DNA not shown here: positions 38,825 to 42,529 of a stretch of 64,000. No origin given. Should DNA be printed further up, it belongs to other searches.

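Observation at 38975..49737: Tandem triplication of the T9SS sortase gene porU upstream of porV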

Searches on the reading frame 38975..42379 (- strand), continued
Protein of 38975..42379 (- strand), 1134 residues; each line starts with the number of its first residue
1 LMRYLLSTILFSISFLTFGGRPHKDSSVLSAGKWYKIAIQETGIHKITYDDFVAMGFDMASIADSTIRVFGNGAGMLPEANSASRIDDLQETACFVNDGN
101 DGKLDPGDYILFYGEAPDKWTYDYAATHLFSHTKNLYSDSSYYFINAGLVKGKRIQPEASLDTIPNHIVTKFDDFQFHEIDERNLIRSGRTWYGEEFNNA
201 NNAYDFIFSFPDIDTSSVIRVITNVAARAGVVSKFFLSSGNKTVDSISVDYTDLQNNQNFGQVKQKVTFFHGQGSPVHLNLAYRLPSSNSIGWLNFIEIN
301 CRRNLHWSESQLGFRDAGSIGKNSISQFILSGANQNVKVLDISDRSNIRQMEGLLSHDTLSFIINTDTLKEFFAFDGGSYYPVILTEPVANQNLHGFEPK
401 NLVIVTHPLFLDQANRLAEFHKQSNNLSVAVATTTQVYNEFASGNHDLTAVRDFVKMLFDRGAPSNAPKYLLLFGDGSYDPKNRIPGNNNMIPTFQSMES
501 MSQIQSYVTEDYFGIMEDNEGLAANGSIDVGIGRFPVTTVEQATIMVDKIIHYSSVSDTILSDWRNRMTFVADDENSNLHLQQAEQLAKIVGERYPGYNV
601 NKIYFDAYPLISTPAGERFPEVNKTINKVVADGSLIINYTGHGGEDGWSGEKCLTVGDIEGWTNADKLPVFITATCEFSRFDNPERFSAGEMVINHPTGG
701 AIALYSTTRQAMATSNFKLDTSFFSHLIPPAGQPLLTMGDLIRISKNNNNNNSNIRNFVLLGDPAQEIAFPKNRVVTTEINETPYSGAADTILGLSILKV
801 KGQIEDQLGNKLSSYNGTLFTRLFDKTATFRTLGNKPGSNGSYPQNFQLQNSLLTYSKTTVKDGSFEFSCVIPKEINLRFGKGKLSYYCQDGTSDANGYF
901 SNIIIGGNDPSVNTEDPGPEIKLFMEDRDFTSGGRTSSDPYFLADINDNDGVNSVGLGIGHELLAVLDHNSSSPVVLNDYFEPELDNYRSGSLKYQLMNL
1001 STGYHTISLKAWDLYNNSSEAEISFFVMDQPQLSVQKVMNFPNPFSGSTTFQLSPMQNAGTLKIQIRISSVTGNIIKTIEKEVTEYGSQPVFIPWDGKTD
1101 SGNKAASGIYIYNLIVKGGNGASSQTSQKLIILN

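Call 60: search_protein_families(library=ncbifam, proteins=[L021:5899-9402:+, L021:9392-13318:+, L021:4692-5735:-, L021:3168-4658:-, L021:14072-16021:+, L021:13332-13913:-, L021:21424-22662:+], max_evalue=0.000001)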
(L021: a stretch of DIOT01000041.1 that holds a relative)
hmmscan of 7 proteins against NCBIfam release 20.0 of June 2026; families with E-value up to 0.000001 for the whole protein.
L021:5899-9402:+ (1167 aa): 2 families
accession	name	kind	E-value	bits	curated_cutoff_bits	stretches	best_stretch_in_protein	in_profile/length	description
NF033707.1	T9SS_sortase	equivalog_domain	0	1261.5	420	1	73-1165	1-1094/1095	type IX secretion system sortase PorU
NF052324.1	PorU_rel_Nterm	equivalog_domain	2.9e-47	161.4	450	1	76-821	29-784/879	putative type IX secretion system sortase PorU2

L021:9392-13318:+ (1308 aa): 3 families
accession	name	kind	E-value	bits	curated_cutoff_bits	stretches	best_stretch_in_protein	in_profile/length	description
NF033707.1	T9SS_sortase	equivalog_domain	0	1229.1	420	1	206-1306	2-1094/1095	type IX secretion system sortase PorU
NF052324.1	PorU_rel_Nterm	equivalog_domain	3.4e-47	161.2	450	1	211-947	32-768/879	putative type IX secretion system sortase PorU2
NF052318.1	T9SS_sortase_N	equivalog_domain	1.4e-11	44.7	40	1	39-162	18-139/140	type IX secretion system sortase PorU, long form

L021:4692-5735:- (347 aa): 1 family
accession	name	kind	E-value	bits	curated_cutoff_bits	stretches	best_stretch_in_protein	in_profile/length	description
TIGR03519.1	T9SS_PorP_fam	subfamily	6.2e-71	239.2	90.55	1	16-330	1-292/292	PorP/SprF family type IX secretion system membrane protein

L021:3168-4658:- (496 aa): 6 families
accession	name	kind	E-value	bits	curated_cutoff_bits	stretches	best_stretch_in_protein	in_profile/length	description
TIGR03524.1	GldJ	equivalog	6.5e-148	493.9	458.2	1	4-495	2-554/559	gliding motility lipoprotein GldJ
TIGR03530.1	GldJ_short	equivalog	7.3e-110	367.6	382.9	3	228-368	196-341/396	gliding motility lipoprotein GldJ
TIGR03525.2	GldK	equivalog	1.5e-74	251.8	350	4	240-357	253-351/408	T9SS ring complex lipoprotein PorK/GldK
NF041186.1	SenA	equivalog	1.8e-12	47.3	420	0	56-177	166-291/382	selenoneine synthase SenA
TIGR03440.2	egtB_TIGR03440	equivalog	1.8e-09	37.2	360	0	59-177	172-294/413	ergothioneine biosynthesis protein EgtB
NF051459.1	pyoverdine_PvdO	equivalog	6.5e-08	32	500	0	310-346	185-221/280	dihydropyoverdine dehydrogenase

L021:14072-16021:+ (649 aa): 3 families
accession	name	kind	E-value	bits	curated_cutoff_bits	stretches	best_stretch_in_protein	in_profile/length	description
TIGR00181.1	pepF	equivalog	2e-168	562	490.55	1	53-646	1-590/591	oligoendopeptidase F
TIGR02290.1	M3_fam_3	subfamily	2.8e-91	307.3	561.7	1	61-646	1-586/587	M3 family oligoendopeptidase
TIGR02289.1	M3_not_pepF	subfamily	5.3e-19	68.2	442.35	1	254-644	155-548/549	M3 family oligoendopeptidase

L021:13332-13913:- (193 aa): 1 family
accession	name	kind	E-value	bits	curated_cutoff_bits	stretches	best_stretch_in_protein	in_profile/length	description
TIGR00530.1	AGP_acyltrn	subfamily_domain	2.3e-14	53.2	102.95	1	22-133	12-125/130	1-acylglycerol-3-phosphate O-acyltransferase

L021:21424-22662:+ (412 aa): 5 families
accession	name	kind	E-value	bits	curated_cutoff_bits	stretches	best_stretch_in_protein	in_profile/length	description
NF038267.1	amidase_AmiC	exception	3.2e-37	128.1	700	1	39-259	189-405/407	N-acetylmuramoyl-L-alanine amidase AmiC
NF007652.1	PRK10319.1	equivalog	2.5e-36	125.4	400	1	33-264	54-282/291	N-acetylmuramoyl-L-alanine amidase AmiA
TIGR02883.1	spore_cwlD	equivalog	8.7e-35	120.5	221.55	2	39-143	3-120/189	N-acetylmuramoyl-L-alanine amidase CwlD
NF007751.0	PRK10431.1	equivalog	2e-33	115.6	532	1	38-262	193-418/445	N-acetylmuramoyl-L-alanine amidase AmiB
NF038140.1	amidase_Rv3717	exception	8.8e-08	31.8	335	0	217-259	188-230/233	Rv3717 family N-acetylmuramoyl-L-alanine amidase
